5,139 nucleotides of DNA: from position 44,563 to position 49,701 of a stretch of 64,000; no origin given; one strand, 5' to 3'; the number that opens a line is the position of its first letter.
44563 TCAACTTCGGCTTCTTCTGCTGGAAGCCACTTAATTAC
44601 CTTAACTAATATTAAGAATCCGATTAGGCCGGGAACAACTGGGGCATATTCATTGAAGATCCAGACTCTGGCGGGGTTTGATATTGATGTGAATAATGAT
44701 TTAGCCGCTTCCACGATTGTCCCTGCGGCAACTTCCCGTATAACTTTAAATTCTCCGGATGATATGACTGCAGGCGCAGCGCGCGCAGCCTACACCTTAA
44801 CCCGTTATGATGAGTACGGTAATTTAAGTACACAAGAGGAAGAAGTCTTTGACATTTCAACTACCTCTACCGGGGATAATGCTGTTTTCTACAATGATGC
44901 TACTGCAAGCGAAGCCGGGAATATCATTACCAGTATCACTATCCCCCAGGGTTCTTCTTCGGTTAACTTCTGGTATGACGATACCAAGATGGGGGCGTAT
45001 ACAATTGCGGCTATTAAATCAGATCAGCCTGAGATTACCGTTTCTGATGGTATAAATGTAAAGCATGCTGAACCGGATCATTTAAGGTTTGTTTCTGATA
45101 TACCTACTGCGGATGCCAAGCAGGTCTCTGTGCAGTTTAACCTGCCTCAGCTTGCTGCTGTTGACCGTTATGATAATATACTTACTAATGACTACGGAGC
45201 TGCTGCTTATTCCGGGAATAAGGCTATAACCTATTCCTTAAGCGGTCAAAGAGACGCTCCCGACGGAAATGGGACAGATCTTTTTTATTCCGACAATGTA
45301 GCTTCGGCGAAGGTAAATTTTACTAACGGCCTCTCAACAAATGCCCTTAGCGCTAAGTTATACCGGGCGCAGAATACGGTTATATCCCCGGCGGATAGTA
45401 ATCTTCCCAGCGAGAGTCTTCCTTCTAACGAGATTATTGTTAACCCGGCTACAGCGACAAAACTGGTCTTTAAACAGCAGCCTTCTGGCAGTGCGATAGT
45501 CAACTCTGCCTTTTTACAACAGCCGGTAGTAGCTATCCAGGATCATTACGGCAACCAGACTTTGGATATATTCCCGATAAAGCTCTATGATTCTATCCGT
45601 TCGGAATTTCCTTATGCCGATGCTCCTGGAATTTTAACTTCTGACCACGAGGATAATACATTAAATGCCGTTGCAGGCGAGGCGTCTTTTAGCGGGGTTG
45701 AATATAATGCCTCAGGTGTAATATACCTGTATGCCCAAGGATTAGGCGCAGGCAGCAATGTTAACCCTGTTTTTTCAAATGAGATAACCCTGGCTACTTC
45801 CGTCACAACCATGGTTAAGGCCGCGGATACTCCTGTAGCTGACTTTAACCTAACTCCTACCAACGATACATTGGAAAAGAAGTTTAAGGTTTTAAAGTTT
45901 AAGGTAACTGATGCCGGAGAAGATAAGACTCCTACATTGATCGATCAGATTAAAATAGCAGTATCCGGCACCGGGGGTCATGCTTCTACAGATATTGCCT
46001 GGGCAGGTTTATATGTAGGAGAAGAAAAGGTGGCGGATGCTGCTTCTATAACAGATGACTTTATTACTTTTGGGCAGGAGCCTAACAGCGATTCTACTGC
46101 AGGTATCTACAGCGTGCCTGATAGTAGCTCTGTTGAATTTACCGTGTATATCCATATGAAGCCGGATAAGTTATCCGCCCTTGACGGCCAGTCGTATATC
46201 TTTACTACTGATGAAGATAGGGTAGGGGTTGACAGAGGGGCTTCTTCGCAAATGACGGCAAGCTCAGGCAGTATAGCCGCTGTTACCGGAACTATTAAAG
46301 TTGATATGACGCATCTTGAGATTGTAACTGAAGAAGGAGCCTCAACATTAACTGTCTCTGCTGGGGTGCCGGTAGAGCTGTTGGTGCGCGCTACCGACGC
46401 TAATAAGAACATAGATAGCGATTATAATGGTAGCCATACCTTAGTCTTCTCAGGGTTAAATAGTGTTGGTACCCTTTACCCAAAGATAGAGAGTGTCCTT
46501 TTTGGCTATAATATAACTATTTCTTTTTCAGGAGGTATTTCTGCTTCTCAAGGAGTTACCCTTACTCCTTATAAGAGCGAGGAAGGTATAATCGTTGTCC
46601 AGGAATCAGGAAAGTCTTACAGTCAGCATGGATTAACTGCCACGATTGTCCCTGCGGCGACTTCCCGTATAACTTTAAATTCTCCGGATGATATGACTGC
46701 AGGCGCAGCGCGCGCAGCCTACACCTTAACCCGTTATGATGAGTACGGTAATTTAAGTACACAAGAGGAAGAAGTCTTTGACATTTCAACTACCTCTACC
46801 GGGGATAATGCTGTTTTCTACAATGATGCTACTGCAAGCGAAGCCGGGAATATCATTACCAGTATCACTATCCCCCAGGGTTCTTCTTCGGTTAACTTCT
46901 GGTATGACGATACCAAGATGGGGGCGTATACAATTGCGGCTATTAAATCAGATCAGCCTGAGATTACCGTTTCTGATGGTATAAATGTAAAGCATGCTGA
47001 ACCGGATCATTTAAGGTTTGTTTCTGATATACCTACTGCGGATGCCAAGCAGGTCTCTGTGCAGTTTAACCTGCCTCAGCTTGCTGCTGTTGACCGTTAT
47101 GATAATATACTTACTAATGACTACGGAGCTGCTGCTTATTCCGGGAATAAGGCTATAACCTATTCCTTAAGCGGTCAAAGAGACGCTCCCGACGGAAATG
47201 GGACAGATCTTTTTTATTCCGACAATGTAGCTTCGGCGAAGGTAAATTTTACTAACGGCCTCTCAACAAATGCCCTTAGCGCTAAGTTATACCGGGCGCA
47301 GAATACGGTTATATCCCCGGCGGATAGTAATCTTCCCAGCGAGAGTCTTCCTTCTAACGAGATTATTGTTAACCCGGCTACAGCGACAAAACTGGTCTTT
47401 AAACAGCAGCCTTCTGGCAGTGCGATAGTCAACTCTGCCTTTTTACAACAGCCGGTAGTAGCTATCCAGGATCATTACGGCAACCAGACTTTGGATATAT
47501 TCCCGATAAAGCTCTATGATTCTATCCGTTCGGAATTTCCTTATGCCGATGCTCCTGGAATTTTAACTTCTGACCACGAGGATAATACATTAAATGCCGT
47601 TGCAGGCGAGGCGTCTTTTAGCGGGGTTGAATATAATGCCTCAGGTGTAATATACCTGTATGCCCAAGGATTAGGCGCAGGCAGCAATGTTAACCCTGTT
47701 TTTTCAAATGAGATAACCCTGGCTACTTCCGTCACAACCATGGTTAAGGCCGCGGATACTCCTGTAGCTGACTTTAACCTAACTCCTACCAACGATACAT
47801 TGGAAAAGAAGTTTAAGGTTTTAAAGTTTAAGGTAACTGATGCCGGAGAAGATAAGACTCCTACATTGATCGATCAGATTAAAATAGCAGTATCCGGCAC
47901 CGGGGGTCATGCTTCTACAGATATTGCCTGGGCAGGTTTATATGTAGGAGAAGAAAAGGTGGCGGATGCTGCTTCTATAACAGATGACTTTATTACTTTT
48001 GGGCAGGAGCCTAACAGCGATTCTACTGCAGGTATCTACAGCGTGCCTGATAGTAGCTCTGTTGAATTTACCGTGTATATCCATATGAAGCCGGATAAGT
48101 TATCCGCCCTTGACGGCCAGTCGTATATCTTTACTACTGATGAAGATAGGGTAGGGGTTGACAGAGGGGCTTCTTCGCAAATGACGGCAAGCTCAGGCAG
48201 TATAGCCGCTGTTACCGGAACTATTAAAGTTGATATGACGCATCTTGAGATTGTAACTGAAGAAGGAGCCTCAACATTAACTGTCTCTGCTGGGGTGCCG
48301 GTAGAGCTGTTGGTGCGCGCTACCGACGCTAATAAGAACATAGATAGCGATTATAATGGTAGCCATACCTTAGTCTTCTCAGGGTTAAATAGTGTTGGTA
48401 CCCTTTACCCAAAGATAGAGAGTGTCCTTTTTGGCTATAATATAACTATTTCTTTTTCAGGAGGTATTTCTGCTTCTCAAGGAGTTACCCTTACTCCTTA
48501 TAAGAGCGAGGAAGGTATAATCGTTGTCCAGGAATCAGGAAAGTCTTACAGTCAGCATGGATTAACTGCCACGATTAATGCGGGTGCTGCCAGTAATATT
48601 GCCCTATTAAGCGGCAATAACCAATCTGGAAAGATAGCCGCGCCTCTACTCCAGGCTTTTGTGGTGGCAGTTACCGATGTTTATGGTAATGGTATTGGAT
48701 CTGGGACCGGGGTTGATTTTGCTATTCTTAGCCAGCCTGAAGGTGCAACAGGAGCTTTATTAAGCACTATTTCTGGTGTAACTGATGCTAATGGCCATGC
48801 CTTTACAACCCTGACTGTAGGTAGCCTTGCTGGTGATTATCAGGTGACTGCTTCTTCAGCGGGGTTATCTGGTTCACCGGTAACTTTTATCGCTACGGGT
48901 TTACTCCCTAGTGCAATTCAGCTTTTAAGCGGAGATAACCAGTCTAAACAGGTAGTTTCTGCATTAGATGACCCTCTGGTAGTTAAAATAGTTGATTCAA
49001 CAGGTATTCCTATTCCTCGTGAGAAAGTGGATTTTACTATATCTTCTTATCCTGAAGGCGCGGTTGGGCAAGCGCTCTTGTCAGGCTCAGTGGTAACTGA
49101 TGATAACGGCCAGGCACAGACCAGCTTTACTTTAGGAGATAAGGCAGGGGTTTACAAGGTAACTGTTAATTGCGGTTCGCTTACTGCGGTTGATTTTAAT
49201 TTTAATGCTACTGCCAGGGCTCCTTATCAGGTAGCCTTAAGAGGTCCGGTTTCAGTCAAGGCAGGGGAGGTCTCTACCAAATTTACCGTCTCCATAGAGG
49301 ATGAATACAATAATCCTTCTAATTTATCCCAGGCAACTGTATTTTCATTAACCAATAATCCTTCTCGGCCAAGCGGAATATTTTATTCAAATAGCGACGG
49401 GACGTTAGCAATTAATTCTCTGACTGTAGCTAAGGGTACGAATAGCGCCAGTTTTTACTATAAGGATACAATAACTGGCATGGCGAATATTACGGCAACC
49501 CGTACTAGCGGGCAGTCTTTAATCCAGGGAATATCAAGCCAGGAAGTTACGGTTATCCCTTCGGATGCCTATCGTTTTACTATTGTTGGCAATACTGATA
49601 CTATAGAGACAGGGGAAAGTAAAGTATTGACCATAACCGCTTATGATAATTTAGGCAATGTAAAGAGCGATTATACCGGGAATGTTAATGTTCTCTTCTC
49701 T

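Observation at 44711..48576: Near-perfect 1929-bp in-frame tandem duplication inside a 9.3-kb adhesin-like gene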

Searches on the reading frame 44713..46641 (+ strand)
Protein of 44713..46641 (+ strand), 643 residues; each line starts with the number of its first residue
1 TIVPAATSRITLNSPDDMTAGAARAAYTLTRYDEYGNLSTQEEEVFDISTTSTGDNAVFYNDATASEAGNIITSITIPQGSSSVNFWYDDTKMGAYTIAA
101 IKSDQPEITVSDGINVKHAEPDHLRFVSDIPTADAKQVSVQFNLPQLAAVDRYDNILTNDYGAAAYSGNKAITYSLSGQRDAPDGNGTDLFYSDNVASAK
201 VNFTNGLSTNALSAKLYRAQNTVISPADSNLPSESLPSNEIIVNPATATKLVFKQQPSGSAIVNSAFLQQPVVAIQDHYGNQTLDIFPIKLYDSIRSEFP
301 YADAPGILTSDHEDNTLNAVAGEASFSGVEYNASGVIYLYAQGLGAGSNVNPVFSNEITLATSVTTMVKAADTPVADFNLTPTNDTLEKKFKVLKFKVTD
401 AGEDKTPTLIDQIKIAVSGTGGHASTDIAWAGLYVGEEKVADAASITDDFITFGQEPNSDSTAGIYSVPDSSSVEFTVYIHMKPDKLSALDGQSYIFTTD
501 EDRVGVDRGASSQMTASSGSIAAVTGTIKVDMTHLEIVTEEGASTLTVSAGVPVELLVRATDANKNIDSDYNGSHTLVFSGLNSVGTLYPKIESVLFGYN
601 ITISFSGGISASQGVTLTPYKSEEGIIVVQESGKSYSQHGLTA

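Call 21: find_related_loci(query=window:44713-46641:+, collection=metagenome_contigs, flank=10000)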
Query window:44713-46641:+ (643 aa) in metagenome_contigs; peptide patterns used: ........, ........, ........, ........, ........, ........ (x = any residue, [..] = any of these).
88 stretches matched a pattern, but none encodes a relative of the query by tblastn (E <= 1e-3).

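Call 30: predict_structure(alignment_id=A1)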
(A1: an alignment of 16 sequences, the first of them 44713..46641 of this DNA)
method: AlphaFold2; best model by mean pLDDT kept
length: 643 residues; sequences in the alignment: 16
mean_pLDDT: 90.4   pTM: 0.65
mean pLDDT of the five models: 90.4, 89.7, 87.1, 86.7, 84.4
residues with pLDDT >= 90: 454; 70-90: 168; 50-70: 21; < 50: 0
segments of 3 or more residues with pLDDT < 50: none
pLDDT, mean of each block of 10 residues (from residue 1): 80 88 88 89 89 70 67 89 90 89 86 91 93 78 92 93 92 92 93 80 94 93 92 89 92 96 93 96 94 94 94 95 96 94 83 96 90 91 92 95 87 95 92 95 96 92 91 95 91 94 90 83 90 92 90 93 93 93 92 93 93 84 92 88 91
secondary structure, 60 per line:
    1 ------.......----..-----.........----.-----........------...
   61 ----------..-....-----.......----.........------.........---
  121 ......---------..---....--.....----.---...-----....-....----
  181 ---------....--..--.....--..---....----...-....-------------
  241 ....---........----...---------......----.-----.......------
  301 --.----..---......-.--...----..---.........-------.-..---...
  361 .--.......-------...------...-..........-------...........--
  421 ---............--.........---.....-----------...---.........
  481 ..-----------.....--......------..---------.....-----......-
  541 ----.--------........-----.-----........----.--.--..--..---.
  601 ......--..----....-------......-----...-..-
elements in order: E7-13 E25-33 E44-51 E58-60 E74-77 E83-89 E94-102 E109-117 E121-126 E141-144 E147-151 E168-171 E173-176 E190-193 E200-204 E212-215 E220-222 E224-227 E241-244 E248-255 E260-262 E272-277 E288-294 E316-318 E323-325 E335-343 E358-361 E364-370 E378-380 E391-400 E408-418 H424-427 E428-435 E438-446 E450-454 E466-468 E472-482 E494-498 E504-506 E524-528 E534-539 E554-561 E573-580 E600-606 E615-618 E626-631 E637-639

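Call 36: fold_search(model_id=the predicted structure, library=pdb)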
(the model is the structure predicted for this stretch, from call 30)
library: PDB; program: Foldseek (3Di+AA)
matches with E <= 10: 1903; with E <= 0.001: 313
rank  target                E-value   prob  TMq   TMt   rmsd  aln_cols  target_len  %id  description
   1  9ijj_h                2.9e-12  1.00  0.16  0.10  20.0       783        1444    9  In situ structure of the central apparatus in mouse sperm axoneme. (released 2025-06-04)
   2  7r5k_10               8.9e-12  1.00  0.13  0.08  23.8       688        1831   11  Human nuclear pore complex (constricted) (released 2022-06-22)
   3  8beg_B                2.0e-11  1.00  0.19  0.19  18.6       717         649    9  Structure of Ig-like domains from PrgB (released 2022-11-30)
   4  8beg_A                2.0e-11  1.00  0.19  0.19  18.2       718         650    9  Structure of Ig-like domains from PrgB (released 2022-11-30)
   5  9ijj_P                4.6e-11  1.00  0.25  0.26  14.8       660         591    9  In situ structure of the central apparatus in mouse sperm axoneme. (released 2025-06-04)
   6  9ijj_4J               5.3e-11  1.00  0.22  0.20  15.6       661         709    9  In situ structure of the central apparatus in mouse sperm axoneme. (released 2025-06-04)
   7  9hcj_10               6.6e-11  1.00  0.17  0.09  19.1       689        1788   11  D. discoideum nuclear pore complex (released 2024-12-25)
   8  7ad7_B                1.1e-10  1.00  0.16  0.16  48.2       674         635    9  Crystal structure of human complement C5 in complex with the K8 bovine knob domain peptide. (released 2021-03-10)
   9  5i5k_B                1.5e-10  1.00  0.16  0.08  47.4       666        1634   10  Structure of complement C5 in complex with eculizumab (released 2016-03-16)
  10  6rqj_B                2.7e-10  1.00  0.15  0.15  48.3       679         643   10  Structure of human complement C5 complexed with tick inhibitors OmCI, RaCI1 and CirpT1 (released 2020-01-08)
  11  3b43                  3.0e-10  1.00  0.15  0.16  25.4       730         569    9  I-band fragment I65-I70 from titin (released 2008-01-22)
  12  5i5k_A                4.5e-10  1.00  0.16  0.08  47.6       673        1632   10  Structure of complement C5 in complex with eculizumab (released 2016-03-16)
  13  8cml_E                5.4e-10  1.00  0.16  0.16  47.4       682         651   10  Cryo-EM structure of complement C5 in complex with nanobodies UNbC5-1 and UNbC5-2 (released 2023-09-27)
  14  4rtd                  5.6e-10  1.00  0.16  0.10  52.4       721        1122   11  Escherichia coli alpha-2-macroglobulin activated by porcine elastase (released 2015-07-15)
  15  3pvm_A                6.7e-10  1.00  0.14  0.08  48.0       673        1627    9  Structure of Complement C5 in Complex with CVF (released 2011-01-19)
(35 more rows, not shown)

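Call 43: search_protein_families(library=pfam, proteins=[window:44713-46641:+], max_evalue=5)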
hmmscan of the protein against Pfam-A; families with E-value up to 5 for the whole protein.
window:44713-46641:+ (643 aa): 1 family
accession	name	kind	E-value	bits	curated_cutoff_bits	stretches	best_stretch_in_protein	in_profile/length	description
PF01565.28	FAD_binding_4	-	0.048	13.8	26.4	1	519-567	41-87/139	FAD binding domain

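Call 83: search_protein_representatives(alignment_id=A1)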
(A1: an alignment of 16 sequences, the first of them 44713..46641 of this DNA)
Query: 16 sequences, 633 profile positions. Proteins with E-value up to 0.001 (for the whole library): 10713; up to 1e-10: 5467; up to 1e-30: 1469. The best 150 are listed.
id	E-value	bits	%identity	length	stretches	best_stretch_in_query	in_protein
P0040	0.0e+00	2659.8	-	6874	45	233-350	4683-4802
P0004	0.0e+00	1413.2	-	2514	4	1-632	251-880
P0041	0.0e+00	1349.6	-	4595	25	233-350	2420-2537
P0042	0.0e+00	1337.3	-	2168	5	2-631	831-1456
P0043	0.0e+00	1329.6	-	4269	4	3-630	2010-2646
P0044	0.0e+00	1313.4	-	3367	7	2-631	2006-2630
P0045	0.0e+00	1303.6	-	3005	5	2-630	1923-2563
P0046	0.0e+00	1293.4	-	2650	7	2-630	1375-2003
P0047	0.0e+00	1284.6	-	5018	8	2-627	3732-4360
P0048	0.0e+00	1249.9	-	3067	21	2-347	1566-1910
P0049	0.0e+00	1235.8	-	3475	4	1-630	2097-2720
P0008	0.0e+00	1197.2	-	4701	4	1-629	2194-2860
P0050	0.0e+00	1196.1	-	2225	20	233-338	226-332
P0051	0.0e+00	1188.7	-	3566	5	6-629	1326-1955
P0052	0.0e+00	1171.2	-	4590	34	219-345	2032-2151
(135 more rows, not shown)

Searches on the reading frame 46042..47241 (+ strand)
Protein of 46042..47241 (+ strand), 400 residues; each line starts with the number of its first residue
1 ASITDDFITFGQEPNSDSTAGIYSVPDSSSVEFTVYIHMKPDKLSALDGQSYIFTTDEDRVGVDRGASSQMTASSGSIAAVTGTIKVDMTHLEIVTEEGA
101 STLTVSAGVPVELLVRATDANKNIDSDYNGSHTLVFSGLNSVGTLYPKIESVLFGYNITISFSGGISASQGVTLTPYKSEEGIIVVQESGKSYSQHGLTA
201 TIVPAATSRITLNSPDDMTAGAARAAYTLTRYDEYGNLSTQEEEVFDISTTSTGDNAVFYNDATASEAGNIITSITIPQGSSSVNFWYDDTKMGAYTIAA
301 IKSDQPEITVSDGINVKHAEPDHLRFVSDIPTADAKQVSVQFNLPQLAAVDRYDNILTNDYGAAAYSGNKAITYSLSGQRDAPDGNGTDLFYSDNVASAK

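Call 31: find_homologous_proteins(query=window:46042-47241:+)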
Query window:46042-47241:+ (400 aa): 6 proteins with E <= 0.001 among 8000 candidates.
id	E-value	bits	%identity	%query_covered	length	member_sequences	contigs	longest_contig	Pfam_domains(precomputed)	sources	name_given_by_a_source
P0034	6.6e-60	221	73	36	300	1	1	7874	-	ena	-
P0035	4.9e-46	175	72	33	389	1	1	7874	-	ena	-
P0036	2.9e-36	143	78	24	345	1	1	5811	-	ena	-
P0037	1.9e-26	111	40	37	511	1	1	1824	PF17789.8,PF02369.23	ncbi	-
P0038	1.2e-22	99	37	47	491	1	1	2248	PF00404.25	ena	-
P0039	8.3e-7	46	32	30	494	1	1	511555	PF13385.14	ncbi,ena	-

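Call 33: find_encoding_contigs(protein=P0034, flank=10000, max_places=4)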
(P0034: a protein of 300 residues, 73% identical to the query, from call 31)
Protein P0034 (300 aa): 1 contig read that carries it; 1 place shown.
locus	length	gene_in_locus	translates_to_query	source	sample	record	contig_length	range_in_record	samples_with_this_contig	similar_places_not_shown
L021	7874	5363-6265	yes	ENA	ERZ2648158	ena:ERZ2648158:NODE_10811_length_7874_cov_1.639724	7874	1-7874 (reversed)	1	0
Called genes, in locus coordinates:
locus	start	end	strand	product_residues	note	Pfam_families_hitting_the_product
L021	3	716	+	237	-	?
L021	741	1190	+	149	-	-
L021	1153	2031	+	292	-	PF03781:FGE-sulfatase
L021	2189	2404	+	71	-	PF22296:bAvd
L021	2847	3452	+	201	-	PF00078:RVT_1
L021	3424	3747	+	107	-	-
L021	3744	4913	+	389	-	-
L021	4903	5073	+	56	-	-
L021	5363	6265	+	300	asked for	-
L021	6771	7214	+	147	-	PF02369:Big_1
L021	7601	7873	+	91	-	?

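Call 34: find_encoding_contigs(protein=P0036, flank=10000, max_places=4)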
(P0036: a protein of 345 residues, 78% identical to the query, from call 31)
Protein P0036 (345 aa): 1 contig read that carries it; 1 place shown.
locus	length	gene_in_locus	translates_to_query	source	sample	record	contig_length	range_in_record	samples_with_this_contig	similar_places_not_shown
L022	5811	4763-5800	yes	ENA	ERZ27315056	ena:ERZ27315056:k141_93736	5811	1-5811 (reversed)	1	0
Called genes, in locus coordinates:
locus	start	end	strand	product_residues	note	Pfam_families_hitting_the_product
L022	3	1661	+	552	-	?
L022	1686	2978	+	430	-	PF03781:FGE-sulfatase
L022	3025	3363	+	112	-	PF22296:bAvd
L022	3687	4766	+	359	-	PF00078:RVT_1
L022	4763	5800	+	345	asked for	-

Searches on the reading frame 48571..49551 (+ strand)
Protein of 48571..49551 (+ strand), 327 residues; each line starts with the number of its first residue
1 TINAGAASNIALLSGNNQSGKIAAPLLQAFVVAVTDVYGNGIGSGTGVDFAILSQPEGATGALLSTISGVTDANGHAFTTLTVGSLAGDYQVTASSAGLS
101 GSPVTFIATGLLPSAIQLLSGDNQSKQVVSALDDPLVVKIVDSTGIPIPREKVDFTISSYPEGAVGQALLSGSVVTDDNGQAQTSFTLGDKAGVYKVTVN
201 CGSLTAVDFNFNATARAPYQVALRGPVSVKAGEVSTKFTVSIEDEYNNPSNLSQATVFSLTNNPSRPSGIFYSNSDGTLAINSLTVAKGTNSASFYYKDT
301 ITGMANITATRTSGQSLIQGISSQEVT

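Call 43: search_protein_families(library=pfam, proteins=[window:48571-49551:+], max_evalue=5)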
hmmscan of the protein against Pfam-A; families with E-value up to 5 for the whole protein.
window:48571-49551:+ (327 aa): 7 families
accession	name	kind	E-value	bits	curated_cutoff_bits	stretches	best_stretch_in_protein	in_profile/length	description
PF02369.22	Big_1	-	4.9e-14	52.6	34.9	2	137-211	22-92/93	Bacterial Ig-like domain (group 1)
PF09134.16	Invasin_D3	-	1.8e-06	28.8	33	3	136-201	24-82/98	Invasin, domain 3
PF00207.28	A2M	-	0.0032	17.7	21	1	173-234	7-71/92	Alpha-2-macroglobulin family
PF03168.19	LEA_2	-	0.081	13.8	25.4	1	263-318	6-59/98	Late embryogenesis abundant protein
PF17789.7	MG4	-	0.085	13.5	24.7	1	137-200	19-74/95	Macroglobulin domain MG4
PF12367.13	PFO_beta_C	-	0.28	11.7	24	1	239-276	17-53/66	Pyruvate ferredoxin oxidoreductase beta subunit C terminal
PF18565.7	Glyco_hydro2_C5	-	0.41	11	32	0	73-104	71-102/103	Glycoside hydrolase family 2 C-terminal domain 5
